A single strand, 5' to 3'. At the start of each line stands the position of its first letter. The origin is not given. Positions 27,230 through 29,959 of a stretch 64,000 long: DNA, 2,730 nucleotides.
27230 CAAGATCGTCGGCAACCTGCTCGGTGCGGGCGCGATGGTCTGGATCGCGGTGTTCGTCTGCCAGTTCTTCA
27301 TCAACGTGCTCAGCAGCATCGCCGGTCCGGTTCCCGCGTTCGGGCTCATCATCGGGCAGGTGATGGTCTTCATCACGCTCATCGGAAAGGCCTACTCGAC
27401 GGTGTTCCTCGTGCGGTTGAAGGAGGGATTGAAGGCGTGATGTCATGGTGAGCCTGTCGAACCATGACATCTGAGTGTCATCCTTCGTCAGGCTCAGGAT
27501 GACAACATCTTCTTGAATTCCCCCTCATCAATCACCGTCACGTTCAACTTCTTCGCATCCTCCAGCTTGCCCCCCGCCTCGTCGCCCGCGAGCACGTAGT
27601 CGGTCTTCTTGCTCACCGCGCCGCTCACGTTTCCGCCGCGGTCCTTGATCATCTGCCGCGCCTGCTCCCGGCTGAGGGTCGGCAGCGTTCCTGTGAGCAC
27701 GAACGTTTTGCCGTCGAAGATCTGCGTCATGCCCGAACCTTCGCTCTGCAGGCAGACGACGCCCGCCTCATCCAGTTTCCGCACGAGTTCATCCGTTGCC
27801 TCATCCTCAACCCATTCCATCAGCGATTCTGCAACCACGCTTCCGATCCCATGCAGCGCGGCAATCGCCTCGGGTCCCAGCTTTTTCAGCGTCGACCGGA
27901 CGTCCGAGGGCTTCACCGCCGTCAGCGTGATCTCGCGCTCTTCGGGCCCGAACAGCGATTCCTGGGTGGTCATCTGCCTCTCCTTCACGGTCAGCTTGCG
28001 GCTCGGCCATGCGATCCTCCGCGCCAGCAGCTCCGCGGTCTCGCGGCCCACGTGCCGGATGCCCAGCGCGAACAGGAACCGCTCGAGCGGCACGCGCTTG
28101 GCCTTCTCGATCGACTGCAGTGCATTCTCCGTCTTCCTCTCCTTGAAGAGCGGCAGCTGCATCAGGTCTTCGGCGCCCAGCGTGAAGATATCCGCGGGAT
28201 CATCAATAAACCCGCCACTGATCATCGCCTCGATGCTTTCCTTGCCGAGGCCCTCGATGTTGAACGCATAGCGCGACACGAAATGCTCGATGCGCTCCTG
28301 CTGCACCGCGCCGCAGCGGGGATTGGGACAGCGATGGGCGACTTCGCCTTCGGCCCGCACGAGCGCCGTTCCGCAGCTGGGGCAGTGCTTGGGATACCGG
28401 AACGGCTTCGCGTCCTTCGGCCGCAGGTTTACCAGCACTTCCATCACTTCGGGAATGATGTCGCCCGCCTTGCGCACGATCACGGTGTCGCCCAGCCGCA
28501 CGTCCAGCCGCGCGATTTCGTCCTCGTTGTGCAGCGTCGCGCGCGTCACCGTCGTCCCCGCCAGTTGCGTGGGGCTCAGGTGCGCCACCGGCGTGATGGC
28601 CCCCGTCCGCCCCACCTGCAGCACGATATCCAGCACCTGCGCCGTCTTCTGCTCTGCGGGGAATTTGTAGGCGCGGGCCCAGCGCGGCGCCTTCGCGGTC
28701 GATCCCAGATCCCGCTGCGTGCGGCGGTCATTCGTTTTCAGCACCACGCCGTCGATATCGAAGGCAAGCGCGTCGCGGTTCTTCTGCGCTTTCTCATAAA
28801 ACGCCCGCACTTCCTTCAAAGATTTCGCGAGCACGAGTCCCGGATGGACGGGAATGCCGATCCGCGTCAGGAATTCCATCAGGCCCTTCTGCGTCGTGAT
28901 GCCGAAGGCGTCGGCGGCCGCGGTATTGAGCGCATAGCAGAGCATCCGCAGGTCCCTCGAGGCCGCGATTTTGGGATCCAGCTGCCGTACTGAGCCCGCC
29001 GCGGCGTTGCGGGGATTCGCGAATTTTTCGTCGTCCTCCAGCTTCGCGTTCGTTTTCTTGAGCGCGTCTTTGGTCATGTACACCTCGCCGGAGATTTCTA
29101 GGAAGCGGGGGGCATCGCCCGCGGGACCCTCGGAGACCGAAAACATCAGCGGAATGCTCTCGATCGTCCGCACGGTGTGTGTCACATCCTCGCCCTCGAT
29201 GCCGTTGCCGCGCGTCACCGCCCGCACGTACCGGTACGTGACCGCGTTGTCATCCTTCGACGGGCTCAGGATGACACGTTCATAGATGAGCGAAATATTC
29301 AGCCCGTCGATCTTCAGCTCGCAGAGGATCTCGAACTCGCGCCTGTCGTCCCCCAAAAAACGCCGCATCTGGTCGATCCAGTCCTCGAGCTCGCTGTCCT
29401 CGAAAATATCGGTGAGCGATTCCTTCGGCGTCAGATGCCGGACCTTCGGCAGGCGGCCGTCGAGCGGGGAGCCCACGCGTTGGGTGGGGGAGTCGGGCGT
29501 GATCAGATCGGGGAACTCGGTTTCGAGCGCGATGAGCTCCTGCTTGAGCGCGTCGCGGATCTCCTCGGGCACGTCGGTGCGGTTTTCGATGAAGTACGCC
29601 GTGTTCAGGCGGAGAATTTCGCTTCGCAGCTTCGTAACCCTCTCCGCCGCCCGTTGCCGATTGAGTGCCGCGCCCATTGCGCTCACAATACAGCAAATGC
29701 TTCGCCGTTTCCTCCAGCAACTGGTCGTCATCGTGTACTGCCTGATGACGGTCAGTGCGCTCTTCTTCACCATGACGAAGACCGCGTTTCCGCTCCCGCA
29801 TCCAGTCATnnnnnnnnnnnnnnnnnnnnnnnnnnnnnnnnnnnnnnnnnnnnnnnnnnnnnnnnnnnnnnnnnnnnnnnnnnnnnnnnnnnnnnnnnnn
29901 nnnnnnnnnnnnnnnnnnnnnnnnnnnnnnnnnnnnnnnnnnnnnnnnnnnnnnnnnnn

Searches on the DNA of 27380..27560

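Call 75: search_rna_families(source=window, start=27380, end=27560, threshold=evalue, max_evalue=10, show_alignments=2)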
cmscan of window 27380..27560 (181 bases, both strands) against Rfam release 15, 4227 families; matches with E-value up to 10: 13.
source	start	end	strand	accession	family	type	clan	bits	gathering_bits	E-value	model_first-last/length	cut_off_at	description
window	27441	27504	-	RF02901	AaHKsRNA41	Gene; sRNA;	-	27.7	97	6.5e-05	7-96/187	no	Aggregatibacter sRNA 41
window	27436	27508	+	RF00873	mir-550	Gene; miRNA;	-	21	81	0.03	1-85/85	no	mir-550 microRNA precursor family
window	27437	27471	-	RF03919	mir-1540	Gene; miRNA;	-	19.4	90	0.082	1-59/59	no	mir-1540 microRNA precursor family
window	27432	27511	+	RF03777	MIR533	Gene; miRNA;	-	17.4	80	0.22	1-125/125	no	MIR533 microRNA precursor family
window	27436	27509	+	RF04254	mir-1677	Gene; miRNA;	-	16.3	84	0.98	1-76/76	no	mir-1677 microRNA precursor family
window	27421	27524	-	RF01013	mir-577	Gene; miRNA;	-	16.1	100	1.3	1-86/86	no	mir-577 microRNA precursor family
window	27436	27560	+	RF02901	AaHKsRNA41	Gene; sRNA;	-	15.9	97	0.1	1-159/187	3'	Aggregatibacter sRNA 41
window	27449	27496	+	RF03607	mir-9447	Gene; miRNA;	-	15.8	67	1.3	1-68/68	no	mir-9447 microRNA precursor family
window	27436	27508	+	RF04095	MIR9746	Gene; miRNA;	-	15.6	79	1.6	1-110/110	no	MIR9746 microRNA precursor family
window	27442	27467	+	RF03172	mir-6012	Gene; miRNA;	-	15.2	59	2.7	1-85/85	no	mir-6012 microRNA precursor family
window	27442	27504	+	RF00700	mir-375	Gene; miRNA;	-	14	46.7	1.2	1-67/67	no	mir-375 microRNA precursor family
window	27430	27514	+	RF03186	mir-3689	Gene; miRNA;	-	13.4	58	4.8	1-72/72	no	mir-3689 microRNA precursor family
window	27467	27516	-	RF01516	v-snoRNA-1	Gene; snRNA; snoRNA; CD-box;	-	13.2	75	1.7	1-65/65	no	Human herpesvirus 1 small nucleolar RNA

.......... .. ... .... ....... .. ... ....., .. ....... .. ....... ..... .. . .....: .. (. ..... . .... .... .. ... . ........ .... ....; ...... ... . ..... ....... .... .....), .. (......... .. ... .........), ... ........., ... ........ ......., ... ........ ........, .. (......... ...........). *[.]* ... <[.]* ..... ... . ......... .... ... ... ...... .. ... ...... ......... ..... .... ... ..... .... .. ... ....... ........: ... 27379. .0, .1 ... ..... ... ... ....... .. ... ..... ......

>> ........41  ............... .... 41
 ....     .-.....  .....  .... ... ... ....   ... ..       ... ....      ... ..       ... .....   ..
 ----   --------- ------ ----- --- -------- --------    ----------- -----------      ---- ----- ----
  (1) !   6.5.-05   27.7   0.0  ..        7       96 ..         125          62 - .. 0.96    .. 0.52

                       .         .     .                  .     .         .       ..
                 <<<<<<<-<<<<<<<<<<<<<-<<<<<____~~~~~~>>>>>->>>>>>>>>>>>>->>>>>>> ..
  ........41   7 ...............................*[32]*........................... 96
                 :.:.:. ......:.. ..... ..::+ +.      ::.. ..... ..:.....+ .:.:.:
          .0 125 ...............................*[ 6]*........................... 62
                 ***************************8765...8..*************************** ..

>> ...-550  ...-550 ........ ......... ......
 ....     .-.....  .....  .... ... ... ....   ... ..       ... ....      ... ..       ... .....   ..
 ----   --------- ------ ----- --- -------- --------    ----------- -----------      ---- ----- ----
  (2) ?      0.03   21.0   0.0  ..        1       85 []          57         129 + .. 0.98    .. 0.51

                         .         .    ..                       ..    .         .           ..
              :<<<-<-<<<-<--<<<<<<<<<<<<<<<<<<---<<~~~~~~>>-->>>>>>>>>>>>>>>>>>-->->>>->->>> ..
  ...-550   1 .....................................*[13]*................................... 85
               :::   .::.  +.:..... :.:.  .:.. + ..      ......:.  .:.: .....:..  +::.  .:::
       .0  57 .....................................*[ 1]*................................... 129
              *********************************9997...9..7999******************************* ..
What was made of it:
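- A related short hairpin pair gives a sub-threshold match to an annotated sRNA family, RF02901 (call 75).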

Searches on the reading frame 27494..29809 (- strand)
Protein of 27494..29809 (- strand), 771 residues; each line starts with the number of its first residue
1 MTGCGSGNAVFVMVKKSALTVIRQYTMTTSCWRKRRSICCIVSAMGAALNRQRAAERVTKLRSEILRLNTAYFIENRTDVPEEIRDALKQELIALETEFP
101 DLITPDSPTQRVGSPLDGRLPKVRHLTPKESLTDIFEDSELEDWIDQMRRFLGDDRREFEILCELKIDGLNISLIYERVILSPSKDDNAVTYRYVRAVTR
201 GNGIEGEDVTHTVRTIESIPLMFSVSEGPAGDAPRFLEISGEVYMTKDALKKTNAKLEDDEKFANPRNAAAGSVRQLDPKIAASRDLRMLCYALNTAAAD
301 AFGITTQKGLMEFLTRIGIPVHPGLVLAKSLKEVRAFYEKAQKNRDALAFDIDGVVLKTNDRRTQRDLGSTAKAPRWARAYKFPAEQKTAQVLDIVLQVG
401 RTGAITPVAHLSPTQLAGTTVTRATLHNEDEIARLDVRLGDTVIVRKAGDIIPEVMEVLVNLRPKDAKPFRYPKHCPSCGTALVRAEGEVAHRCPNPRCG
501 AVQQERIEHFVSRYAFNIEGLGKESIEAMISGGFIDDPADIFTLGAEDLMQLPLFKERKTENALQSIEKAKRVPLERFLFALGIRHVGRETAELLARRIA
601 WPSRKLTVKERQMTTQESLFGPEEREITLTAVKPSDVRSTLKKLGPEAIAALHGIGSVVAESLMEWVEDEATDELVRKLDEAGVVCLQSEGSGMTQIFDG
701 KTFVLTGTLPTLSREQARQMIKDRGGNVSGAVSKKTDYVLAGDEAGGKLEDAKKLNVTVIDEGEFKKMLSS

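Call 76: search_protein_families(library=pfam, proteins=[window:27494-29809:-], max_evalue=0.001)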
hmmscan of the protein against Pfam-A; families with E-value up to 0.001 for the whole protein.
window:27494-29809:- (771 aa): 7 families
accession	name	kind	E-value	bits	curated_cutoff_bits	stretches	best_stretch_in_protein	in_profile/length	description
PF01653.23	DNA_ligase_aden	-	9.5e-75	251.8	27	1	119-386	3-253/253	NAD-dependent DNA ligase adenylation domain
PF03120.22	DNA_ligase_OB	-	8e-34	115.8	32.9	1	390-466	2-78/79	NAD-dependent DNA ligase OB-fold domain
PF00533.33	BRCT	-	1.3e-13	51.4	21.3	1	697-767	5-76/78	BRCA1 C Terminus (BRCT) domain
PF12826.13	HHH_2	-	4.3e-11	43.2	27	1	577-598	1-22/64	Helix-hairpin-helix motif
PF03119.21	DNA_ligase_ZBD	-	8.4e-11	42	25.8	1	475-501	1-27/27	NAD-dependent DNA ligase C4 zinc finger domain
PF12738.14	PTCB-BRCT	-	6.5e-05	23.3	22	1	713-760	12-59/63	twin BRCT domain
PF16589.12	BRCT_2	-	0.00017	22.3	27.3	1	696-759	1-64/86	BRCT domain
